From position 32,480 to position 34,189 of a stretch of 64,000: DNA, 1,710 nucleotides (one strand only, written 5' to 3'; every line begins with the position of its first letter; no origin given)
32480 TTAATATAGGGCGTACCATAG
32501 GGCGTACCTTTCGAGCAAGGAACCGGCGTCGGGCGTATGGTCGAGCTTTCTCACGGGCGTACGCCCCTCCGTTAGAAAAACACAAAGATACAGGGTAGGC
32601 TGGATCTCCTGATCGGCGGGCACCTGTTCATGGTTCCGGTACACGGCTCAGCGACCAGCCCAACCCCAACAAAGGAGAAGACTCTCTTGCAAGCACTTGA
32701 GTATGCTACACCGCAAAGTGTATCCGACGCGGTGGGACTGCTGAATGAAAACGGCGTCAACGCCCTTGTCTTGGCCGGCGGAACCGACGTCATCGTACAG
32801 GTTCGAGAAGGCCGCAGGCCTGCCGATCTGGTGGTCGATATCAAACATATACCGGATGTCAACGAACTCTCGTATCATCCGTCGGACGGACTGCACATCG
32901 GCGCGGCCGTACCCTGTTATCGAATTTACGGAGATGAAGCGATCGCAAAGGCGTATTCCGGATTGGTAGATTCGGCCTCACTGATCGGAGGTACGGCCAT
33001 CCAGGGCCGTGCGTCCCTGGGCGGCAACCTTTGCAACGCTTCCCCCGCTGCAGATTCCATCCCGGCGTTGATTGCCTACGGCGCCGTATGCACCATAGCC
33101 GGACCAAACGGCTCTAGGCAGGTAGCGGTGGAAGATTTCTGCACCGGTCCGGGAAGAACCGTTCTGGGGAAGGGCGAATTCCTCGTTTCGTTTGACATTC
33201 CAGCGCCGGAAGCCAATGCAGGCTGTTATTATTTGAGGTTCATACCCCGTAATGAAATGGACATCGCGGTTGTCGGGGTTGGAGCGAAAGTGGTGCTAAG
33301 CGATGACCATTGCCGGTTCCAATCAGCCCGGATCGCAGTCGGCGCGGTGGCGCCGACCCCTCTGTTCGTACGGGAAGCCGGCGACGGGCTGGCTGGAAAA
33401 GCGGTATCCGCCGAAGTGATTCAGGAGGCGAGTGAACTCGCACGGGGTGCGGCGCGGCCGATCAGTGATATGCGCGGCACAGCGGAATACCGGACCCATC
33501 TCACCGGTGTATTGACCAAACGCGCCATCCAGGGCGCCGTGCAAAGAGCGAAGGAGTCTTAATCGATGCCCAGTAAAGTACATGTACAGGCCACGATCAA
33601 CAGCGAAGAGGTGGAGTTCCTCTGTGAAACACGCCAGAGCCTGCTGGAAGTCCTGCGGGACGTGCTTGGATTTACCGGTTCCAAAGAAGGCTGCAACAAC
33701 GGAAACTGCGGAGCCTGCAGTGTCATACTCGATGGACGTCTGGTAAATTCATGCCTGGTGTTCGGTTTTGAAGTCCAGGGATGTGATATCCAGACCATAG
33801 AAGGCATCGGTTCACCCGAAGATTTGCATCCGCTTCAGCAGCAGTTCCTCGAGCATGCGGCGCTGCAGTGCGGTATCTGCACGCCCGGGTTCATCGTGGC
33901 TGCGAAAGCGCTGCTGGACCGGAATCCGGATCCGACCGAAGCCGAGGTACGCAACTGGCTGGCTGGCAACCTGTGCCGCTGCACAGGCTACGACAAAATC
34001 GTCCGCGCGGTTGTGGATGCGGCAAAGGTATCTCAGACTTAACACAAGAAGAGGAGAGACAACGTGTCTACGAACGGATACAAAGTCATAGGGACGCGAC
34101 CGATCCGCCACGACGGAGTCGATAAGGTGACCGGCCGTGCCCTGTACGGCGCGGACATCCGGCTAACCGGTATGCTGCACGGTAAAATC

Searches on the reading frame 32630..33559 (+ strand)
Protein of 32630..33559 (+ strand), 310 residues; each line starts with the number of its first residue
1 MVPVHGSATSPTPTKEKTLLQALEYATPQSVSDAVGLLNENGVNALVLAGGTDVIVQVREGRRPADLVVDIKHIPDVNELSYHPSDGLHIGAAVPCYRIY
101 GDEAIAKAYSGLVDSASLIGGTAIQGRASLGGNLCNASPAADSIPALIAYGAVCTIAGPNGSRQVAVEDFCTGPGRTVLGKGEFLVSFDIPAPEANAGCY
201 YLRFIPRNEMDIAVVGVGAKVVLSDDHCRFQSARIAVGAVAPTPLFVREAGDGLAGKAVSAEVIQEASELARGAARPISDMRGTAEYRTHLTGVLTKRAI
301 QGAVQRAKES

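Call 6: search_protein_families(library=pfam, proteins=[window:32630-33559:+], max_evalue=0.01)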
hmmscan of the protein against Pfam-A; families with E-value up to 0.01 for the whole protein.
window:32630-33559:+ (310 aa): 3 families
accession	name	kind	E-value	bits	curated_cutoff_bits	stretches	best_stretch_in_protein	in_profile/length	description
PF00941.27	FAD_binding_5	-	1.5e-41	142.5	27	1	23-192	3-169/170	FAD binding domain in molybdopterin dehydrogenase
PF03450.22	CO_deh_flav_C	-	1.2e-25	90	25.5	1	202-301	3-100/102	CO dehydrogenase flavoprotein C-terminal domain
PF01565.28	FAD_binding_4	-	0.0068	16.5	26.4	0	26-100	8-78/139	FAD binding domain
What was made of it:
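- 32630..33562 (+): FAD-binding (medium) subunit of an XDH/CODH-family molybdenum hydroxylase. PF00941 1.5e-41 and PF03450 1.2e-25 (call 6).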

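Call 7: search_protein_families(library=ncbifam, proteins=[window:32630-33559:+], max_evalue=0.01)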
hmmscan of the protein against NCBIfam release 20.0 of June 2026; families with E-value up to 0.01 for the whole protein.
window:32630-33559:+ (310 aa): 8 families
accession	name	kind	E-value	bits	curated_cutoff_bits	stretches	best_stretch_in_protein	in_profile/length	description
NF043083.1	XdhB_XDHase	equivalog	1.9e-65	220.9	310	1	24-308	6-288/289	xanthine dehydrogenase subunit XdhB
NF007427.0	PRK09971.1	equivalog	2.1e-63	214.3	287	1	24-309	6-289/292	xanthine dehydrogenase FAD-binding subunit XdhB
TIGR02963.1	xanthine_xdhA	equivalog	1.3e-44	152.6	467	1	21-297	191-462/468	xanthine dehydrogenase small subunit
NF041019.1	glyceraldDH_beta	equivalog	3.6e-44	151.1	350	1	22-302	5-279/280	glyceraldehyde dehydrogenase subunit beta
TIGR03195.1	4hydrxCoA_B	equivalog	7.3e-34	117.3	404.55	2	20-136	2-116/321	4-hydroxybenzoyl-CoA reductase subunit beta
TIGR03199.1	pucC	equivalog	1.5e-15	57.3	306.05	1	28-269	1-235/264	xanthine dehydrogenase subunit C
TIGR03312.1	Se_sel_red_FAD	hypoth_equivalog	3.3e-10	39.6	241.5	1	25-298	4-245/257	molybdopterin-dependent oxidoreductase FAD-binding subunit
TIGR02969.1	mam_aldehyde_ox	subfamily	1.2e-08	33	1912.3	1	104-270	325-492/1330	aldehyde oxidase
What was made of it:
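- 32630..33562 (+): All NCBIfam equivalogs are below cutoff (call 7).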

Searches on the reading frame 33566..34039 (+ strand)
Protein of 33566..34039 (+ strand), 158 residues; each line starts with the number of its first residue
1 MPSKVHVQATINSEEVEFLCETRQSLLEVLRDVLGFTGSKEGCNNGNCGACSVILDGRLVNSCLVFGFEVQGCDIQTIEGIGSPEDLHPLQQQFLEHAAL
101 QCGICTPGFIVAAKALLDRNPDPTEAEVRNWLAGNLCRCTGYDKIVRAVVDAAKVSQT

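Call 6: search_protein_families(library=pfam, proteins=[window:33566-34039:+], max_evalue=0.01)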
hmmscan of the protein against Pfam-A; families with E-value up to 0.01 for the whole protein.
window:33566-34039:+ (158 aa): 3 families
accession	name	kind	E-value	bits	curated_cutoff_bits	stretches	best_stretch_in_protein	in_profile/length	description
PF01799.25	Fer2_2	-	8.6e-33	112.7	30.3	1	77-149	1-74/75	[2Fe-2S] binding domain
PF00111.32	Fer2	-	2.6e-07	30.9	21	1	10-58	2-51/77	2Fe-2S iron-sulfur cluster binding domain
PF13085.11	Fer2_3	-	0.0007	20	27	1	40-73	49-82/107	2Fe-2S iron-sulfur cluster binding domain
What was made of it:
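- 33566..34042 (+): Two-[2Fe-2S] (small) subunit. PF01799 8.6e-33 and PF00111 2.6e-07 (call 6).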

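Call 7: search_protein_families(library=ncbifam, proteins=[window:33566-34039:+], max_evalue=0.01)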
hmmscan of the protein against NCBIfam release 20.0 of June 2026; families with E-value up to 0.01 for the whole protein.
window:33566-34039:+ (158 aa): 11 families
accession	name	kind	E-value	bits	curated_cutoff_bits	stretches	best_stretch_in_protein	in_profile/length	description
NF045668.1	pterin_aldehy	equivalog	3.9e-57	194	1100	1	9-155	5-154/905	molybdopterin-dependent aldehyde oxidoreductase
NF041020.1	glyceraldDH_gamma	equivalog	5.3e-56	188.7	290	1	3-154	9-160/164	glyceraldehyde dehydrogenase subunit gamma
NF043084.2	XdhC_XDHase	equivalog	1.3e-50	170.8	217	1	6-152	2-149/151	xanthine dehydrogenase subunit XdhC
TIGR03198.1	pucE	equivalog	6.4e-49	165.3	254.3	1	4-153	1-149/151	xanthine dehydrogenase subunit E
TIGR03193.1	4hydroxCoAred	equivalog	2.8e-47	160.4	257.8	1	11-153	6-148/148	4-hydroxybenzoyl-CoA reductase subunit gamma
NF008514.0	PRK11433.1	equivalog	2.5e-44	151.4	322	1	2-154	48-215/218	aldehyde dehydrogenase iron-sulfur subunit PaoA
TIGR03311.1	Se_dep_XDH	equivalog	1.3e-42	145.9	830.45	1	11-155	5-146/848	selenium-dependent xanthine dehydrogenase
NF007387.0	PRK09908.1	equivalog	5.6e-42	142.9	212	1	4-154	6-157/159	xanthine dehydrogenase iron sulfur-binding subunit XdhC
TIGR02963.1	xanthine_xdhA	equivalog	4.6e-40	137.6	467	1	20-153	15-158/468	xanthine dehydrogenase small subunit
TIGR02969.1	mam_aldehyde_ox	subfamily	4.1e-26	90.8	1912.3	1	21-156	18-164/1330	aldehyde oxidase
TIGR03313.1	Se_sel_red_Mo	hypoth_equivalog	1.3e-12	46.3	1101.9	1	44-152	36-144/951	molybdopterin-dependent oxidoreductase Mo/Fe-S-binding subunit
